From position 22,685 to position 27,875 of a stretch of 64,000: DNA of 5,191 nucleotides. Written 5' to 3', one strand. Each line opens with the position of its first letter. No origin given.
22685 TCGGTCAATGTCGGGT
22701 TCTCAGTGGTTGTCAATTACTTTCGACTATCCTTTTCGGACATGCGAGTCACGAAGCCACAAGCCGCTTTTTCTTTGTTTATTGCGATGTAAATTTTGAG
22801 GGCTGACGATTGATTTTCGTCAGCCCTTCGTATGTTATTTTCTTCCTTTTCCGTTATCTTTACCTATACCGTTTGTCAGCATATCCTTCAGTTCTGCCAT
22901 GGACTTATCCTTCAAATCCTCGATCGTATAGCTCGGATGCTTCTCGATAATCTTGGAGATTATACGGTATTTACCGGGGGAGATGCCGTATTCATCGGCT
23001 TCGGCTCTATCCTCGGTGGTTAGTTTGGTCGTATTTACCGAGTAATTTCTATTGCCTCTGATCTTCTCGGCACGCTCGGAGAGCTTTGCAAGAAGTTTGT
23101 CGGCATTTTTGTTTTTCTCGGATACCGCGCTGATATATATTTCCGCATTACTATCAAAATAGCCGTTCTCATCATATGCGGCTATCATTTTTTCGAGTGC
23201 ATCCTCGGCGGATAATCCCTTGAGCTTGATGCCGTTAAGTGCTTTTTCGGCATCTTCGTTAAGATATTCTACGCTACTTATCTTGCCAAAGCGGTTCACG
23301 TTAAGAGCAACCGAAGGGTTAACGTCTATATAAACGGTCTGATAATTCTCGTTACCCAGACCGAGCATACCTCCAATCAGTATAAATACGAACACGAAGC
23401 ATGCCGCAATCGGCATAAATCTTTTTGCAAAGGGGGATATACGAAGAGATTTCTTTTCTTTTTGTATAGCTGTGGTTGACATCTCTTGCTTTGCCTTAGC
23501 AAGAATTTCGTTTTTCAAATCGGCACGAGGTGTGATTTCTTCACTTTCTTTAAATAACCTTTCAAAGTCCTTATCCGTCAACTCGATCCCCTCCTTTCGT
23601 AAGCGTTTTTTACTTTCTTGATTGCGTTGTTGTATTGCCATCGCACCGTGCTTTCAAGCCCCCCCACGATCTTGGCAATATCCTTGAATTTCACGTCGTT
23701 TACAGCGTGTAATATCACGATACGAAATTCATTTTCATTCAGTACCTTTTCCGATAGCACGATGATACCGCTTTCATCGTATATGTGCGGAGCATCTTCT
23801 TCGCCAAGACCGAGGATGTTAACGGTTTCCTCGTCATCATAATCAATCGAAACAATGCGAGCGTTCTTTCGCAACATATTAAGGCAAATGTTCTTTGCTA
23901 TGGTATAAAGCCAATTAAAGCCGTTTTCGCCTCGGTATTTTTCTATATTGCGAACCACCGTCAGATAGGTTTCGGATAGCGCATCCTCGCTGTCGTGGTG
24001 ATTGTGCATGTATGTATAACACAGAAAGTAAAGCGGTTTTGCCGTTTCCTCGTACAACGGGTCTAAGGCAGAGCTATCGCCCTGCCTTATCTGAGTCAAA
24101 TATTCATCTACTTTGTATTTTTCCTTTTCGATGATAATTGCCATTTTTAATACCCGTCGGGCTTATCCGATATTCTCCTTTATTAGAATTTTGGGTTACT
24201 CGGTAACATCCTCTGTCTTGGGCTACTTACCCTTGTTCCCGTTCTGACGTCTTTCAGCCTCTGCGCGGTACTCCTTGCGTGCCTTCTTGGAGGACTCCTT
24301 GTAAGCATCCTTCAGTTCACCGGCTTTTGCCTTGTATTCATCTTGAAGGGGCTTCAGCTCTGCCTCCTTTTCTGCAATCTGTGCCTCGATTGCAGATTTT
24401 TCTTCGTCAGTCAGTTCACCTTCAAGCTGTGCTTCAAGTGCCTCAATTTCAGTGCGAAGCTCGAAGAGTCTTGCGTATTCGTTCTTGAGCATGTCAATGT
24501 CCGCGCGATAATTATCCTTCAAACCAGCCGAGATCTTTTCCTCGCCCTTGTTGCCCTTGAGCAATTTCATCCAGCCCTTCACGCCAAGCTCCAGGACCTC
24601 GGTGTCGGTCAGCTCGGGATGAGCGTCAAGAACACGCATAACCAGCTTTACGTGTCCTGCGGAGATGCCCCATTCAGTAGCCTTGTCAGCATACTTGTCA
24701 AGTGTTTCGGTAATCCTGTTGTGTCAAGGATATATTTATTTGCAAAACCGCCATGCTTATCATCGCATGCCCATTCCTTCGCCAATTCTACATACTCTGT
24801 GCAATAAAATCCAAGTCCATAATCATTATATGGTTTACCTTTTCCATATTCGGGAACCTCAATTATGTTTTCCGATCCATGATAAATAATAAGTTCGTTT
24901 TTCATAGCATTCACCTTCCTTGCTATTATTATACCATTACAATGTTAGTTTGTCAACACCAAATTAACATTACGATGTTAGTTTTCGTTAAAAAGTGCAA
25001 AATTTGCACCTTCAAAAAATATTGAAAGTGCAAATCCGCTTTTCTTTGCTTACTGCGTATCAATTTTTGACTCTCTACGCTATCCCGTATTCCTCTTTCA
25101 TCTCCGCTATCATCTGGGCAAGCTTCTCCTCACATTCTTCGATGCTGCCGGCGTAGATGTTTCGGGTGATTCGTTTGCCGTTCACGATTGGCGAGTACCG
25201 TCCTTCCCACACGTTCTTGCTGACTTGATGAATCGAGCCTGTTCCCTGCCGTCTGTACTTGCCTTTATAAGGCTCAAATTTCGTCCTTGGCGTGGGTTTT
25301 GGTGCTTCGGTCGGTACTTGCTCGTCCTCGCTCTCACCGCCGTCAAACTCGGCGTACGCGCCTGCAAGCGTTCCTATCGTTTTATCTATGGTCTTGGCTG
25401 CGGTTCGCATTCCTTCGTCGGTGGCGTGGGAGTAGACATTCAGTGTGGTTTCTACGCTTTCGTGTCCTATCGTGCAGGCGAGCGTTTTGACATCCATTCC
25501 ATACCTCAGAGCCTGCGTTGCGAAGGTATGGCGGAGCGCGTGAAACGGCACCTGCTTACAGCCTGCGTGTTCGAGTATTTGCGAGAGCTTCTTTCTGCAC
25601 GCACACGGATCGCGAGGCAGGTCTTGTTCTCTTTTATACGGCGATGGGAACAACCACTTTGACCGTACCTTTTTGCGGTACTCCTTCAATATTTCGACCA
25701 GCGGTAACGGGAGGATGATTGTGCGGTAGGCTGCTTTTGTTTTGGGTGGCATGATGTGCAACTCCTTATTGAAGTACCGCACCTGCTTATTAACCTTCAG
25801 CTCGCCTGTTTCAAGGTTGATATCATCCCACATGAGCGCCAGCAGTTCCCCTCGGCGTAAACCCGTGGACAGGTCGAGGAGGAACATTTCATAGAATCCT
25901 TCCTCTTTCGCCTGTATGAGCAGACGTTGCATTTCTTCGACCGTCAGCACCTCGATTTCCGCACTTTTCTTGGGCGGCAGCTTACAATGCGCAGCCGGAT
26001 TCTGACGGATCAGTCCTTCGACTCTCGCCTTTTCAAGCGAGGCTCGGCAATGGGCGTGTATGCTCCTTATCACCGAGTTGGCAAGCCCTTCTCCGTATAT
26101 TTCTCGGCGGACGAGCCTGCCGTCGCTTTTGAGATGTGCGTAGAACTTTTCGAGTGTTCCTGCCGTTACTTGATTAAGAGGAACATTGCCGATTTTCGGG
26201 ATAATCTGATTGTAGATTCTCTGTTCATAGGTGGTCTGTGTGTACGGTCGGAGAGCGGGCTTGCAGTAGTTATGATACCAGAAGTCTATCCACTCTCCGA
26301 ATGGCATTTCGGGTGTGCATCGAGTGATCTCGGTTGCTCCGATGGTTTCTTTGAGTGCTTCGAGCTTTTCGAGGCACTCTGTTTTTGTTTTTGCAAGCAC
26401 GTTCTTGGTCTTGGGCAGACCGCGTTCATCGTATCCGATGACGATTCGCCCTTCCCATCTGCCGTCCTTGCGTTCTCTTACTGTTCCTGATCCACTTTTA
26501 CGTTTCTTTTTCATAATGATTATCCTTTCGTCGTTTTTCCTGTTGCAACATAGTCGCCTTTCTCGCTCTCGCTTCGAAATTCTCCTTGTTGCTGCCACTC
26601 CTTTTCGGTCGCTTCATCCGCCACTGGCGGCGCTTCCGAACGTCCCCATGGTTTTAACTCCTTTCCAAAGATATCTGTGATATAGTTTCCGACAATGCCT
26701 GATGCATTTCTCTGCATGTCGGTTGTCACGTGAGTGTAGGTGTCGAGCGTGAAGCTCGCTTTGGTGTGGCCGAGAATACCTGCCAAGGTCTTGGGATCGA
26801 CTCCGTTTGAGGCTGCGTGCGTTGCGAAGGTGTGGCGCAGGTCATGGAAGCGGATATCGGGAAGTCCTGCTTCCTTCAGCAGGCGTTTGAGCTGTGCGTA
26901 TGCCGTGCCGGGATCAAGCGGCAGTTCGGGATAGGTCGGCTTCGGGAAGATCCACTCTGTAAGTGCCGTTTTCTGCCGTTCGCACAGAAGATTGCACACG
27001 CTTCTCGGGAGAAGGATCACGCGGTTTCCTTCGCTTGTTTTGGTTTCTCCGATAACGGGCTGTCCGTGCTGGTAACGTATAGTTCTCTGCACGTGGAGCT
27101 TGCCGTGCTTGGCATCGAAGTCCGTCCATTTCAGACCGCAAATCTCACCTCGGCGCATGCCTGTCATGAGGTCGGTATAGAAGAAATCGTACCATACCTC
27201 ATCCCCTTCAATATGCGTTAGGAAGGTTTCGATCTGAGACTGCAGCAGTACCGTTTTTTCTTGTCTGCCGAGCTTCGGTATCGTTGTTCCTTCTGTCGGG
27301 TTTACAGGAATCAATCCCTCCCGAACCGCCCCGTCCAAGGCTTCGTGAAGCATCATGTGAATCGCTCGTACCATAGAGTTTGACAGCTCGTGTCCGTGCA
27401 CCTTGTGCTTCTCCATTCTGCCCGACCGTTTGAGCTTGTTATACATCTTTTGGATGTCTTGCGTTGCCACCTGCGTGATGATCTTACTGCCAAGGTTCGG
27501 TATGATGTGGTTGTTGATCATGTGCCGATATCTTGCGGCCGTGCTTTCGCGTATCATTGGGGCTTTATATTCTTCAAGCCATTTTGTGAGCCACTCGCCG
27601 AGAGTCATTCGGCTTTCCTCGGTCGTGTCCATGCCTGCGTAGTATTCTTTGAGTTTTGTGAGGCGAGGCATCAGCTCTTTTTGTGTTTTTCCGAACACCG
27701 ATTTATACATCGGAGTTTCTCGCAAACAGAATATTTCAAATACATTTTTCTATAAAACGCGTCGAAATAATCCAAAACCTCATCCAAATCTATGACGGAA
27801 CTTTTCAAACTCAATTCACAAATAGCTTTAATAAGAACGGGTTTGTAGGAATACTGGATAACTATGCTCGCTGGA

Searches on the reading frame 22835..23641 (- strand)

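Call 7: search_protein_families(library=pfam, proteins=[window:22835-23641:-])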
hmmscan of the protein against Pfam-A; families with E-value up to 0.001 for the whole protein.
window:22835-23641:- (268 aa): 1 family
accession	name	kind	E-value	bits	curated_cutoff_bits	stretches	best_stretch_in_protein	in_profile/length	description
PF23750.1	RsgI_M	-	7.8e-31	107.9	25.3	1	100-229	1-132/133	Anti-sigma factor RsgI-like central domain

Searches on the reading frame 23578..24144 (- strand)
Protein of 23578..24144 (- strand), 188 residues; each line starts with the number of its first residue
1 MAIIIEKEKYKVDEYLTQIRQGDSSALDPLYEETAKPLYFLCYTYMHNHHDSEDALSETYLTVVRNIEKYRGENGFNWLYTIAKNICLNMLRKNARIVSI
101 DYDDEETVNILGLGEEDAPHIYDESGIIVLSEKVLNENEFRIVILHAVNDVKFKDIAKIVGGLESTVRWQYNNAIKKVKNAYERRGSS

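Call 7: search_protein_families(library=pfam, proteins=[window:23578-24144:-])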
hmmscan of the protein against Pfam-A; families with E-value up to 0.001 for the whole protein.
window:23578-24144:- (188 aa): 1 family
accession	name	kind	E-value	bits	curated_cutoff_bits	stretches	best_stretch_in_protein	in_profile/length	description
PF04542.20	Sigma70_r2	-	4e-14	52.6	24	1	30-96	1-70/71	Sigma-70 region 2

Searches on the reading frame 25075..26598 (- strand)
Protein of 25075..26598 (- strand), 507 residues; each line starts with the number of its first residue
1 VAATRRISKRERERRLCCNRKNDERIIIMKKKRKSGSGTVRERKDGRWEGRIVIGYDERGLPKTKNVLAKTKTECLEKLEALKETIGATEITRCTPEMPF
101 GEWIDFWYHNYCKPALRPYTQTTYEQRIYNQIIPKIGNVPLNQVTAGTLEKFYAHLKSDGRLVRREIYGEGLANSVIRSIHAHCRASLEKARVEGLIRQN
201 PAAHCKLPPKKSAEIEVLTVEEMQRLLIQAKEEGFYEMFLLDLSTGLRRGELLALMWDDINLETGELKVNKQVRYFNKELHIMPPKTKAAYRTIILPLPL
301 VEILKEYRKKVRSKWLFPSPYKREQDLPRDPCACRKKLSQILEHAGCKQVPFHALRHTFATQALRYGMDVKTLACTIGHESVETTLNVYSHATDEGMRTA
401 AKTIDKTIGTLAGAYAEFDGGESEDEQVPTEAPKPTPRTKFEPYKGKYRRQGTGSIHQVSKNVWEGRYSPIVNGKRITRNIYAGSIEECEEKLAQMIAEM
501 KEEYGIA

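Call 7: search_protein_families(library=pfam, proteins=[window:25075-26598:-])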
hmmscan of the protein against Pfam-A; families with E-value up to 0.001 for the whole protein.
window:25075-26598:- (507 aa): 2 families
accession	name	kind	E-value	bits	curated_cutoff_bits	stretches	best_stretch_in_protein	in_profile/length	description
PF00589.27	Phage_integrase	-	9.8e-25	87.7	27.1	1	217-394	2-170/172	Phage integrase family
PF14659.12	Phage_int_SAM_3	-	4.5e-12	46.5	22.6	1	100-156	2-57/58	Phage integrase, N-terminal SAM-like domain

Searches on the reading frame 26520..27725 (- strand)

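Call 7: search_protein_families(library=pfam, proteins=[window:26520-27725:-])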
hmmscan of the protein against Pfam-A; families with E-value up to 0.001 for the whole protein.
window:26520-27725:- (401 aa): 3 families
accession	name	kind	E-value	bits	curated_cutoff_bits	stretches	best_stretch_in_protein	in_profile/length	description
PF00589.27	Phage_integrase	-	6.9e-28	98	27.1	1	160-335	3-170/172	Phage integrase family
PF14659.12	Phage_int_SAM_3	-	1.5e-17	64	22.6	1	41-98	1-57/58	Phage integrase, N-terminal SAM-like domain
PF22022.2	Phage_int_M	-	2.7e-05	24.7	27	1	46-106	5-64/96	Phage integrase central domain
